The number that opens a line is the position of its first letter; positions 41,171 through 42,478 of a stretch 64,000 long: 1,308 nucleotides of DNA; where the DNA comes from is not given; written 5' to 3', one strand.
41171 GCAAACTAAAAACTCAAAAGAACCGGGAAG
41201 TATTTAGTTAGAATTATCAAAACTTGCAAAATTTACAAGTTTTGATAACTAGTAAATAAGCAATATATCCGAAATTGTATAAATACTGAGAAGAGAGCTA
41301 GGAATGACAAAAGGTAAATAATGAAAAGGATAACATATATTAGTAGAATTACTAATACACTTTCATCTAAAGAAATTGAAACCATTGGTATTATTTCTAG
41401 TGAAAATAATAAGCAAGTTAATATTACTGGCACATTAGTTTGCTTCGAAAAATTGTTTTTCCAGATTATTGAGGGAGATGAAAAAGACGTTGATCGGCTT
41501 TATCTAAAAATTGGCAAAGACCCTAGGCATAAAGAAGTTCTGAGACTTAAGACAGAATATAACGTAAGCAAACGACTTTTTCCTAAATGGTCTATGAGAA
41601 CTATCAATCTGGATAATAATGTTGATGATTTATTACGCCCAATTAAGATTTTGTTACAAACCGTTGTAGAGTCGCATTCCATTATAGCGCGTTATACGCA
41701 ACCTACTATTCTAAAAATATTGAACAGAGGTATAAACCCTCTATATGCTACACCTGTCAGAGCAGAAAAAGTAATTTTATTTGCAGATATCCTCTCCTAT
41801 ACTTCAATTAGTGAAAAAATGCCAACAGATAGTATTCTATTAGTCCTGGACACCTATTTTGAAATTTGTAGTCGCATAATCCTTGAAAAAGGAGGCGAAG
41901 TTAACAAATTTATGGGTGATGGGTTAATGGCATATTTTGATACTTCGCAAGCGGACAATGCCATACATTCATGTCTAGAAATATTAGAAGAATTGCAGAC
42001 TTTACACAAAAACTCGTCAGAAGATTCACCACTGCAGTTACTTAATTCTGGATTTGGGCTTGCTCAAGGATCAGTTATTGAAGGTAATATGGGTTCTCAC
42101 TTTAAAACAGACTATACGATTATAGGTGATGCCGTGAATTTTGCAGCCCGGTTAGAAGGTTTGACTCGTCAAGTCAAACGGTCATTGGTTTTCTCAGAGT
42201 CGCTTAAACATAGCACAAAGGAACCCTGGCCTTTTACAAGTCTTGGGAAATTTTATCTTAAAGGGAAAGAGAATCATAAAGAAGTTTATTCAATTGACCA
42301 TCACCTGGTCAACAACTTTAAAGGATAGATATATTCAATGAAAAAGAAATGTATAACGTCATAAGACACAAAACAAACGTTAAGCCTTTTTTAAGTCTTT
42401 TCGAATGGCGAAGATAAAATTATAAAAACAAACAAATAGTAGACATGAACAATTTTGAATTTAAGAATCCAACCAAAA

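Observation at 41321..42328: bPAC-type photoactivated adenylate cyclase in a T9SS-bearing, apparently non-phototrophic bacterium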

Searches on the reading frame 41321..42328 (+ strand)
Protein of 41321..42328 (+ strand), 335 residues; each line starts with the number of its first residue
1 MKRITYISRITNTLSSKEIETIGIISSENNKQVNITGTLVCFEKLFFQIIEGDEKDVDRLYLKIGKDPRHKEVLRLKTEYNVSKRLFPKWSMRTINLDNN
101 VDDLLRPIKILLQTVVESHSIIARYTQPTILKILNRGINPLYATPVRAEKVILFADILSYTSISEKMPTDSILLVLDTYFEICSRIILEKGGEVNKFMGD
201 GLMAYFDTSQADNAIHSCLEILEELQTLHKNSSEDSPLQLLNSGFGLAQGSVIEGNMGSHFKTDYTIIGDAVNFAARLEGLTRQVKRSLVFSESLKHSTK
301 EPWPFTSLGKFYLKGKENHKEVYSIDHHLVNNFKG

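Call 3: search_protein_families(library=pfam, proteins=[window:41321-42325:+], max_evalue=0.01)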
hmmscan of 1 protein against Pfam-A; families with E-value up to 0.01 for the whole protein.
window:41321-42325:+ (335 aa): 4 families
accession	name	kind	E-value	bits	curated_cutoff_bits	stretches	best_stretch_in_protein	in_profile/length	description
PF04940.18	BLUF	-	2.2e-25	89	25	1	1-92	1-91/92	Sensors of blue-light using FAD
PF00211.25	Guanylate_cyc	-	4.1e-13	49.8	21.9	1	152-320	11-177/183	Adenylate and Guanylate cyclase catalytic domain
PF24787.1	TEX47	-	0.0014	18.8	25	1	2-102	3-113/192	Testis-expressed protein 47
PF06544.18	Prp3_C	-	0.0067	16.9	27.6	0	28-59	19-50/138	Small nuclear ribonucleoprotein Prp3, C-terminal domain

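Call 4: search_solved_structures(query=window:41321-42325:+, show_alignments=3)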
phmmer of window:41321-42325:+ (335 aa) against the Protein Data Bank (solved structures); distinct sequences matched with E-value up to 0.001: 44.
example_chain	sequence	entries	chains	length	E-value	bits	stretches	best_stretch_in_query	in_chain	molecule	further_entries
5x4t_A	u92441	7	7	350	1.1e-114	386.2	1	1-332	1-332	Photoactivated adenylyl cyclase | Family 3 adenylate cyclase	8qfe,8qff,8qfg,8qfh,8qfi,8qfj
5x4u_A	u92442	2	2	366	1.3e-114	385.9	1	1-332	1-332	Photoactivated adenylyl cyclase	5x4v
4yus_A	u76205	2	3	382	1.5e-114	385.7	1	1-332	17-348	Family 3 adenylate cyclase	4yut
9f1w_A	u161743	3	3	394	1.7e-114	385.6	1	1-332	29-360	Family 3 adenylate cyclase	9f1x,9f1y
9f1z_A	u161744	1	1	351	5.4e-114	383.9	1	1-332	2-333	Family 3 adenylate cyclase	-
5mbj_A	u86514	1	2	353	1e-99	337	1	1-326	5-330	Beta subunit of photoactivated adenylyl cyclase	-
5m27_A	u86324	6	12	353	1e-99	337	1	1-326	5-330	Beta subunit of photoactivated adenylyl cyclase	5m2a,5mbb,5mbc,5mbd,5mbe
5mbk_A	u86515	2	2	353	3.7e-99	335.2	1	1-326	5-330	Beta subunit of photoactivated adenylyl cyclase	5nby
5mbh_A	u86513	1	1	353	4.7e-98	331.6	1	1-326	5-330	Beta subunit of photoactivated adenylyl cyclase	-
5mbg_A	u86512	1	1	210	1.8e-50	175.2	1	144-326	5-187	Beta subunit of photoactivated adenylyl cyclase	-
6fht_A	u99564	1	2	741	8.1e-18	68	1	116-283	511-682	Bacteriophytochrome,Adenylate cyclase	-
2w01_A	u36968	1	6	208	8.6e-18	67.9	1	150-283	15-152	ADENYLATE CYCLASE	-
3r5g_A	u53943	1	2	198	5.8e-15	58.6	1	147-323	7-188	CyaB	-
1wc0_A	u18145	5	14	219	2.2e-12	50.1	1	151-283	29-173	ADENYLATE CYCLASE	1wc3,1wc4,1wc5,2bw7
1wc1_A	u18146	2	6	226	2.5e-12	49.9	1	151-283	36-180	ADENYLATE CYCLASE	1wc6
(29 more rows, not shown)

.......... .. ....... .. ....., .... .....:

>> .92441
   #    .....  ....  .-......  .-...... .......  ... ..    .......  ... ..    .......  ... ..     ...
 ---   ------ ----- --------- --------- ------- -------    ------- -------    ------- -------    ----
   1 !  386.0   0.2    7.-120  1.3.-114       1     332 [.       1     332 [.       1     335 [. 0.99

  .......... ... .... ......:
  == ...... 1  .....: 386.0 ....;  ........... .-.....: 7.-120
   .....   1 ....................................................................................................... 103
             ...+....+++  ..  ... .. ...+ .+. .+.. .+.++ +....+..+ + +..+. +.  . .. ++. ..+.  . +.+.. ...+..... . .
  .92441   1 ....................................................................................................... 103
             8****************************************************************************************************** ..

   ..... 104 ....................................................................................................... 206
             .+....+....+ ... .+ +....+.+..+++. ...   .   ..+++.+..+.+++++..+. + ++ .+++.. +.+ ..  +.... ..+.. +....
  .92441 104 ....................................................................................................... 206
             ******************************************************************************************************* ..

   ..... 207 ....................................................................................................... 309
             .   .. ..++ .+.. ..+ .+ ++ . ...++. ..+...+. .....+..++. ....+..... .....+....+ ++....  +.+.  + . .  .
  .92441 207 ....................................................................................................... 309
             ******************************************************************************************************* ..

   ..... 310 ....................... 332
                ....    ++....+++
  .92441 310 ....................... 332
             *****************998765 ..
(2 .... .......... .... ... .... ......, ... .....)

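Call 5: search_protein_families(library=ncbifam, proteins=[window:41321-42325:+], max_evalue=0.01)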
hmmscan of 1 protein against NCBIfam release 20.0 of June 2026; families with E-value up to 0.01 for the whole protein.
window:41321-42325:+ (335 aa): 0 families

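Call 6: find_homologous_proteins(query=window:41321-42325:+, max_evalue=1e-20)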
Query window:41321-42325:+ (335 aa): 254 proteins with E <= 1e-20 among 2193 candidates; the best 120 are listed.
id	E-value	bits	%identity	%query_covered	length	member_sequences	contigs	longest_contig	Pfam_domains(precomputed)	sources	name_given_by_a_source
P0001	1.2e-205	700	97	100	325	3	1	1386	PF00211.26,PF04940.19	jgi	-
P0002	8.5e-195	664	90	100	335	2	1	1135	PF00211.26,PF04940.19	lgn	-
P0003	3.5e-170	583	78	100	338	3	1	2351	PF00211.26,PF04940.19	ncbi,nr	ncbi:MAG: BLUF domain-containing protein [Saprospiraceae bacterium]|nr:BLUF domain-containing protei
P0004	1.2e-168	578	78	99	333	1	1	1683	PF00211.26,PF04940.19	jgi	-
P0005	1.0e-165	569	77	100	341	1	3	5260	PF00211.26,PF04940.19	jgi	-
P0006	1.5e-165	568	77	100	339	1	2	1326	PF00211.26,PF04940.19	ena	-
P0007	2.5e-164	564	77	100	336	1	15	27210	PF00211.26,PF04940.19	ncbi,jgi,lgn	ncbi:MAG: adenylate cyclase [Saprospiraceae bacterium]|jgi:adenylate cyclase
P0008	6.2e-164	563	77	100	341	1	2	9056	PF00211.26,PF04940.19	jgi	-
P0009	9.1e-164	562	76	100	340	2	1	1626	PF00211.26,PF04940.19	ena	-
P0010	3.8e-163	560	76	100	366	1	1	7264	PF00211.26,PF04940.19,PF24787.2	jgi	jgi:class 3 adenylate cyclase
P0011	6.0e-163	560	76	100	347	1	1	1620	PF00211.26,PF04940.19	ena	-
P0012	1.0e-162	559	75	100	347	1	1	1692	PF00211.26,PF04940.19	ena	-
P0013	1.9e-162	558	74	99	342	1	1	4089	PF00211.26,PF04940.19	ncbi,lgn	-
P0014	2.4e-162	558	77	100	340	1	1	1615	PF00211.26,PF04940.19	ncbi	-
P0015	3.4e-162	557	76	100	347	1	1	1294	PF00211.26,PF04940.19,PF24787.2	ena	-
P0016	4.8e-162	557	75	100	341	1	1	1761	PF00211.26,PF04940.19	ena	-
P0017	5.5e-162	556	74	100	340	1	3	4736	PF00211.26,PF04940.19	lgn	-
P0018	6.4e-162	556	76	100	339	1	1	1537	PF00211.26,PF04940.19,PF24787.2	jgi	jgi:adenylate cyclase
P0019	8.7e-162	556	74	100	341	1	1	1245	PF00211.26,PF04940.19,PF24787.2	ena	-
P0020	1.6e-161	555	75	100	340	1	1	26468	PF00211.26,PF04940.19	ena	-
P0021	2.2e-161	554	75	100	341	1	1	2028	PF00211.26,PF04940.19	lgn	-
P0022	2.6e-161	554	74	100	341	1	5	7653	PF00211.26,PF04940.19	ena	-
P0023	3.1e-161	554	75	100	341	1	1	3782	PF00211.26,PF04940.19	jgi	-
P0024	9.7e-161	552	73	100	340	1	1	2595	PF00211.26,PF04940.19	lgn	-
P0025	1.8e-160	551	75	100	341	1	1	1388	PF00211.26,PF04940.19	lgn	-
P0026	3.5e-160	551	72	100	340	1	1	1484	PF00211.26,PF04940.19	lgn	-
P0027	6.5e-160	550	75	100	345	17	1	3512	PF00211.26,PF04940.19,PF24787.2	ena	-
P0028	1.1e-159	549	73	100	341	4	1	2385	PF00211.26,PF04940.19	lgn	-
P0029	1.7e-159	548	75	100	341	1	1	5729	PF00211.26,PF04940.19,PF24787.2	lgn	-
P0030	1.7e-159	548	75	100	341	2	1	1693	PF00211.26,PF04940.19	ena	-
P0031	1.7e-159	548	76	99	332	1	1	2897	PF00211.26,PF04940.19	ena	-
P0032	2.5e-159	548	74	100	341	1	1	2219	PF00211.26,PF04940.19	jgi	jgi:adenylate cyclase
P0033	2.7e-159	548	75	99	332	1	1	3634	PF00211.26,PF04940.19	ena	-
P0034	2.9e-159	547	73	100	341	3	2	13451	PF00211.26,PF04940.19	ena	-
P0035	3.3e-159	547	75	99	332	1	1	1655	PF00211.26,PF04940.19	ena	-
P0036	3.5e-159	547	73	100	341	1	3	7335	PF00211.26,PF04940.19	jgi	-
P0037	3.6e-159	547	73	99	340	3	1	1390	PF00211.26,PF04940.19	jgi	jgi:adenylate cyclase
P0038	5.8e-159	546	74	100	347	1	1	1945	PF00211.26,PF04940.19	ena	-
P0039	1.8e-158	545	73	100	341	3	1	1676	PF00211.26,PF04940.19,PF24787.2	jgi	jgi:class 3 adenylate cyclase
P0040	2.7e-158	544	74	100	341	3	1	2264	PF00211.26,PF04940.19,PF24787.2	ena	-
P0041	7.7e-158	543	74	100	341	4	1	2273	PF00211.26,PF04940.19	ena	-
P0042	1.3e-157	542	72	100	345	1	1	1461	PF00211.26,PF04940.19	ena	-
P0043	1.6e-157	542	73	100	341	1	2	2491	PF00211.26,PF04940.19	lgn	-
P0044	2.5e-157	541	73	100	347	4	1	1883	PF00211.26,PF04940.19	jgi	-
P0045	3.9e-157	540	74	100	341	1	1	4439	PF00211.26,PF04940.19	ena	-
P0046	6.7e-157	540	73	100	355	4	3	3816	PF00211.26,PF04940.19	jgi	jgi:adenylate cyclase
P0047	7.5e-157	540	72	100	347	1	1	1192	PF00211.26,PF04940.19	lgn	-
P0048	8.4e-157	539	74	100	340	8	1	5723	PF00211.26,PF04940.19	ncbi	-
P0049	1.7e-156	538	74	100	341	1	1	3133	PF00211.26,PF04940.19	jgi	jgi:adenylate cyclase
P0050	1.7e-156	538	72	100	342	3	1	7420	PF00211.26,PF04940.19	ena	-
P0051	2.0e-156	538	73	100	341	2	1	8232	PF00211.26,PF04940.19,PF24787.2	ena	-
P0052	5.2e-156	537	72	100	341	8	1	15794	PF00211.26,PF04940.19,PF24787.2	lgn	-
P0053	5.2e-156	537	74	100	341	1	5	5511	PF00211.26,PF04940.19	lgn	-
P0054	9.9e-156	536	74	99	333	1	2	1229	PF00211.26,PF04940.19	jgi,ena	-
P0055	4.3e-155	534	71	100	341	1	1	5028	PF00211.26,PF04940.19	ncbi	-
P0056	1.0e-154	533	73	100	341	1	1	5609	PF00211.26,PF04940.19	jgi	jgi:adenylate cyclase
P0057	1.2e-154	532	72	100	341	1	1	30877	PF00211.26,PF04940.19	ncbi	ncbi:MAG: hypothetical protein Sapg2KO_50210 [Saprospiraceae bacterium]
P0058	1.9e-154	532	70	100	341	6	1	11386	PF00211.26,PF04940.19,PF24787.2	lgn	-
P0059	9.7e-154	529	74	95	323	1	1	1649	PF00211.26,PF04940.19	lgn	-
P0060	1.1e-153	529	71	100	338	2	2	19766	PF00211.26,PF04940.19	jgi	jgi:adenylate cyclase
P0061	1.2e-153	529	70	100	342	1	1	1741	PF00211.26,PF04940.19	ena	-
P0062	1.4e-153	529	71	100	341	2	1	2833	PF00211.26,PF04940.19,PF24787.2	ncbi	-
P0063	2.8e-153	528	71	100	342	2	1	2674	PF00211.26,PF04940.19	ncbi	-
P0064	4.9e-153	527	69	100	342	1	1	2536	PF00211.26,PF04940.19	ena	-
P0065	8.7e-153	526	69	100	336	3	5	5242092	PF00211.26,PF04940.19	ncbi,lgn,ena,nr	ncbi:MAG: BLUF domain-containing protein [Lewinellaceae bacterium]|nr:BLUF domain-containing protein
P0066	9.0e-153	526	72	99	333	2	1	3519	PF00211.26,PF04940.19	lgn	-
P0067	1.2e-152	526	71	100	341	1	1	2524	PF00211.26,PF04940.19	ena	-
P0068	1.4e-152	525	72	95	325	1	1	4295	PF00211.26,PF04940.19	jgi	jgi:class 3 adenylate cyclase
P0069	1.4e-152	525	70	100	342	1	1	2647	PF00211.26,PF04940.19,PF24787.2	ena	-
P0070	2.1e-152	525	69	100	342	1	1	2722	PF00211.26,PF04940.19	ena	-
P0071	2.5e-152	525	69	100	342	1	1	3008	PF00211.26,PF04940.19,PF24787.2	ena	-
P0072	3.1e-152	524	70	100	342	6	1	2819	PF00211.26,PF04940.19,PF24787.2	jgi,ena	-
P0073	5.7e-152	524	71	100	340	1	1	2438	PF00211.26,PF04940.19,PF24787.2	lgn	-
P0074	8.6e-152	523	70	100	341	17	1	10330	PF00211.26,PF04940.19,PF24787.2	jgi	-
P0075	9.1e-152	523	69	100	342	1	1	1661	PF00211.26,PF04940.19,PF24787.2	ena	-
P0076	1.0e-151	523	70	100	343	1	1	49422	PF00211.26,PF04940.19,PF24787.2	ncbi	-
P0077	1.9e-151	522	69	100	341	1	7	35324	PF00211.26,PF04940.19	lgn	-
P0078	4.5e-151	521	71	100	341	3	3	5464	PF00211.26,PF04940.19,PF24787.2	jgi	-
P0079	5.3e-151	520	69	100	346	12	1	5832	PF00211.26,PF04940.19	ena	-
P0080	5.7e-151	520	68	100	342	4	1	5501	PF00211.26,PF04940.19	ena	-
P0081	6.3e-151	520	71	99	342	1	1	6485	PF00211.26,PF04940.19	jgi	-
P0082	1.2e-150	519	69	100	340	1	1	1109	PF00211.26,PF04940.19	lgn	-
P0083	1.3e-150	519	70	100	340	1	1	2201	PF00211.26,PF04940.19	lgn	-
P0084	1.4e-150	519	69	100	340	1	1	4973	PF00211.26,PF04940.19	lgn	-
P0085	2.1e-150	518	69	100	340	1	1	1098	PF00211.26,PF04940.19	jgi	jgi:class 3 adenylate cyclase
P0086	9.6e-150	516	69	100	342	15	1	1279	PF00211.26,PF04940.19,PF24787.2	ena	-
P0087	9.8e-150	516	68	100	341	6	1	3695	PF00211.26,PF04940.19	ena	-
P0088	3.8e-149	514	69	100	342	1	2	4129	PF00211.26,PF04940.19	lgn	-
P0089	5.6e-149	514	69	100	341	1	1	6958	PF00211.26,PF04940.19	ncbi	-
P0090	9.7e-149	513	69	100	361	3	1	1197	PF00211.26,PF04940.19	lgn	-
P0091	1.2e-148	513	70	100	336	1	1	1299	PF00211.26,PF04940.19,PF24787.2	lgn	-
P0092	1.3e-148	513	69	100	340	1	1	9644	PF00211.26,PF04940.19,PF24787.2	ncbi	-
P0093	1.5e-148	512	70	98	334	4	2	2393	PF00211.26,PF04940.19,PF24787.2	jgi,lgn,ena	-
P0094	1.9e-148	512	72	95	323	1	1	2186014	PF00211.26,PF04940.19,PF24787.2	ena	-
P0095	6.8e-148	510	67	100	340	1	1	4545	PF00211.26,PF04940.19,PF24787.2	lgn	-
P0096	4.3e-147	507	73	94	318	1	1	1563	PF00211.26,PF04940.19,PF24787.2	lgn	-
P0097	4.5e-147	507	67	100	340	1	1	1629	PF00211.26,PF04940.19,PF24787.2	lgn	-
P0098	6.8e-147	507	72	95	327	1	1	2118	PF00211.26,PF04940.19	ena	-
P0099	7.1e-147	507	66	100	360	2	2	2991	PF00211.26,PF04940.19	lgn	-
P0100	7.6e-147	507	68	98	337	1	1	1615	PF00211.26,PF04940.19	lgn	-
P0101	8.7e-147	507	68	99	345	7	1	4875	PF00211.26,PF04940.19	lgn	-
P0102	3.1e-146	505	69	99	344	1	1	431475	PF00211.26,PF04940.19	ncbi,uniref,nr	ncbi:BLUF domain-containing protein [Urechidicola vernalis]|uniref:BLUF domain-containing protein n=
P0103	3.9e-146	504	66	100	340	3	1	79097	PF00211.26,PF04940.19,PF24787.2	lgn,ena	-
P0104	1.5e-145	502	70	95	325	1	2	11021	PF00211.26,PF04940.19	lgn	-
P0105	2.5e-145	502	68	100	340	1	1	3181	PF00211.26,PF04940.19,PF24787.2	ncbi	-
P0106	2.9e-144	498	69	94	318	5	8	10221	PF00211.26,PF04940.19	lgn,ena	-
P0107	4.7e-142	491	67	96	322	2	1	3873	PF00211.26,PF04940.19,PF24787.2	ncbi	-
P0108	1.0e-141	490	66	100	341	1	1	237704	PF00211.26,PF04940.19,PF24787.2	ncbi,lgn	-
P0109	1.7e-141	489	67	100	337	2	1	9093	PF00211.26,PF04940.19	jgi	jgi:adenylate cyclase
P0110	3.9e-140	485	75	87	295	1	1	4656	PF00211.26,PF04940.19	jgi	jgi:class 3 adenylate cyclase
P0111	5.5e-138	478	62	99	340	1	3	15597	PF00211.26,PF04940.19,PF24787.2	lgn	-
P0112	2.7e-136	472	71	87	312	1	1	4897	PF00211.26,PF04940.19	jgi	-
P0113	5.5e-136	471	63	100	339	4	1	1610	PF00211.26,PF04940.19,PF24787.2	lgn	-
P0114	1.9e-134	466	63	100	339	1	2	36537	PF00211.26,PF04940.19,PF24787.2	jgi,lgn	-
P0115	2.9e-134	465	61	98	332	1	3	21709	PF00211.26,PF04940.19,PF24787.2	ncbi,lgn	-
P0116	8.2e-131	454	61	99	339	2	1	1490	PF00211.26,PF04940.19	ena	-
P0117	1.7e-129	450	61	98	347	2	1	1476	PF00211.26,PF04940.19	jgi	jgi:class 3 adenylate cyclase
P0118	2.3e-127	443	60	100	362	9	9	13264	PF00211.26,PF04940.19,PF24787.2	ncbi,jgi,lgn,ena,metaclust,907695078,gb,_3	metaclust:\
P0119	1.6e-126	440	59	99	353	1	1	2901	PF00211.26,PF04940.19,PF24787.2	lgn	-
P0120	3.3e-124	432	60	99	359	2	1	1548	PF00211.26,PF04940.19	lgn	-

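Call 14: find_related_loci(query=A1, collection=genome_contigs, flank=6000)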
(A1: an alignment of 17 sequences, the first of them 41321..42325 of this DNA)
Query A1 (335 aa) in genome_contigs; peptide patterns used: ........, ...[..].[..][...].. (x = any residue, [..] = any of these).
144 stretches matched a pattern; 114 encode a relative of the query (tblastn E <= 1e-3); the best 80 are kept; 80 distinct loci.
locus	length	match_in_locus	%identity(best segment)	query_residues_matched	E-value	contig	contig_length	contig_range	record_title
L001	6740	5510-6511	77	1-334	8e-174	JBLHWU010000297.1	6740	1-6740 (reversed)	MAG: Saprospiraceae bacterium isolate 3300046534_148 Ga0491194_0031646, whole genome shotgun sequence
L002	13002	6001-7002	74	1-334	2e-166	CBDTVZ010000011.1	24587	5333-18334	MAG TPA_asm: uncultured Eudoraea sp. isolate SRR7614711_metabat2_8 genome assembly, contig: ERZ23877654.278, whole genom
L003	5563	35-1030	70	3-334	3e-165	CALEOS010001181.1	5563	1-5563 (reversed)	MAG TPA_asm: uncultured Lewinella sp. isolate SRR3933179_bin.2_CONCOCT_v1.1_MAG genome assembly, contig: ERZ1743968.2297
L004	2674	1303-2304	71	1-334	2e-172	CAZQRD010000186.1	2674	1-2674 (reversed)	MAG TPA_asm: uncultured Flavobacteriaceae bacterium isolate SRP155585_co1_119 genome assembly, contig: NODE_43027_length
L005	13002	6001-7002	69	1-334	2e-162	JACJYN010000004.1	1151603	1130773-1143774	MAG: Lewinellaceae bacterium isolate HK-STAS-BACT-39 HK-STAS-BACT-39_4, whole genome shotgun sequence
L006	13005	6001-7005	70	1-335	3e-160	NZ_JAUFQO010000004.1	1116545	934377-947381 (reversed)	Lutimonas halocynthiae strain CECT 8444 velvet_auto_105_4, whole genome shotgun sequence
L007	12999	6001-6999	69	1-333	4e-157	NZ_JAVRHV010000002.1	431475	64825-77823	Urechidicola vernalis strain P050 2, whole genome shotgun sequence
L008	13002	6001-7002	66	1-334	4e-151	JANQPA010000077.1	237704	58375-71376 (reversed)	MAG: Saprospiraceae bacterium isolate IP29b_bin.15 k99_3332242, whole genome shotgun sequence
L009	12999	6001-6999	62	1-333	3e-147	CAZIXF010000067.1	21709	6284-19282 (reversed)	MAG TPA_asm: uncultured Roseivirgaceae bacterium isolate SRP141376_co2_265 genome assembly, contig: NODE_5039_length_217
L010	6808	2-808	76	67-335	1e-137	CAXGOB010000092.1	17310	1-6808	MAG TPA_asm: uncultured Saprospiraceae bacterium isolate ERR594325_concoct_111 genome assembly, contig: ERZ6778423.3452,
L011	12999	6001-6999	59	1-333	2e-130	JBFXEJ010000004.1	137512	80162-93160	MAG: Desulfococcaceae bacterium isolate CA_2019_TPIn_113 NODE_440_length_137512_cov_6.300324_TPIn, whole genome shotgun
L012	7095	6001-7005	55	1-335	8e-129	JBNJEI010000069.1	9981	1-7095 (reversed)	MAG: Fibrobacterota bacterium isolate Y23_14dBSe4.bin.160 NODE_7154_length_9981_cov_8.683364, whole genome shotgun seque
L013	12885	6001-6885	62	1-334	2e-127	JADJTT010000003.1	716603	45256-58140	MAG: Saprospirales bacterium isolate Hirt_18-Q3-R61-65_BAT3C.578 tig00002936-10-7160210, whole genome shotgun sequence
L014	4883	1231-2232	54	1-334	2e-125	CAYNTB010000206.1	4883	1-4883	MAG TPA_asm: uncultured Bacteroidales bacterium isolate binchicken_co42_431 genome assembly, contig: NODE_34681_length_4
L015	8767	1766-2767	55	1-334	7e-124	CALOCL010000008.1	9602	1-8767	MAG: uncultured Bacteroidales bacterium isolate LOGT_bin.0171 genome assembly, contig: contig_118243, whole genome shotg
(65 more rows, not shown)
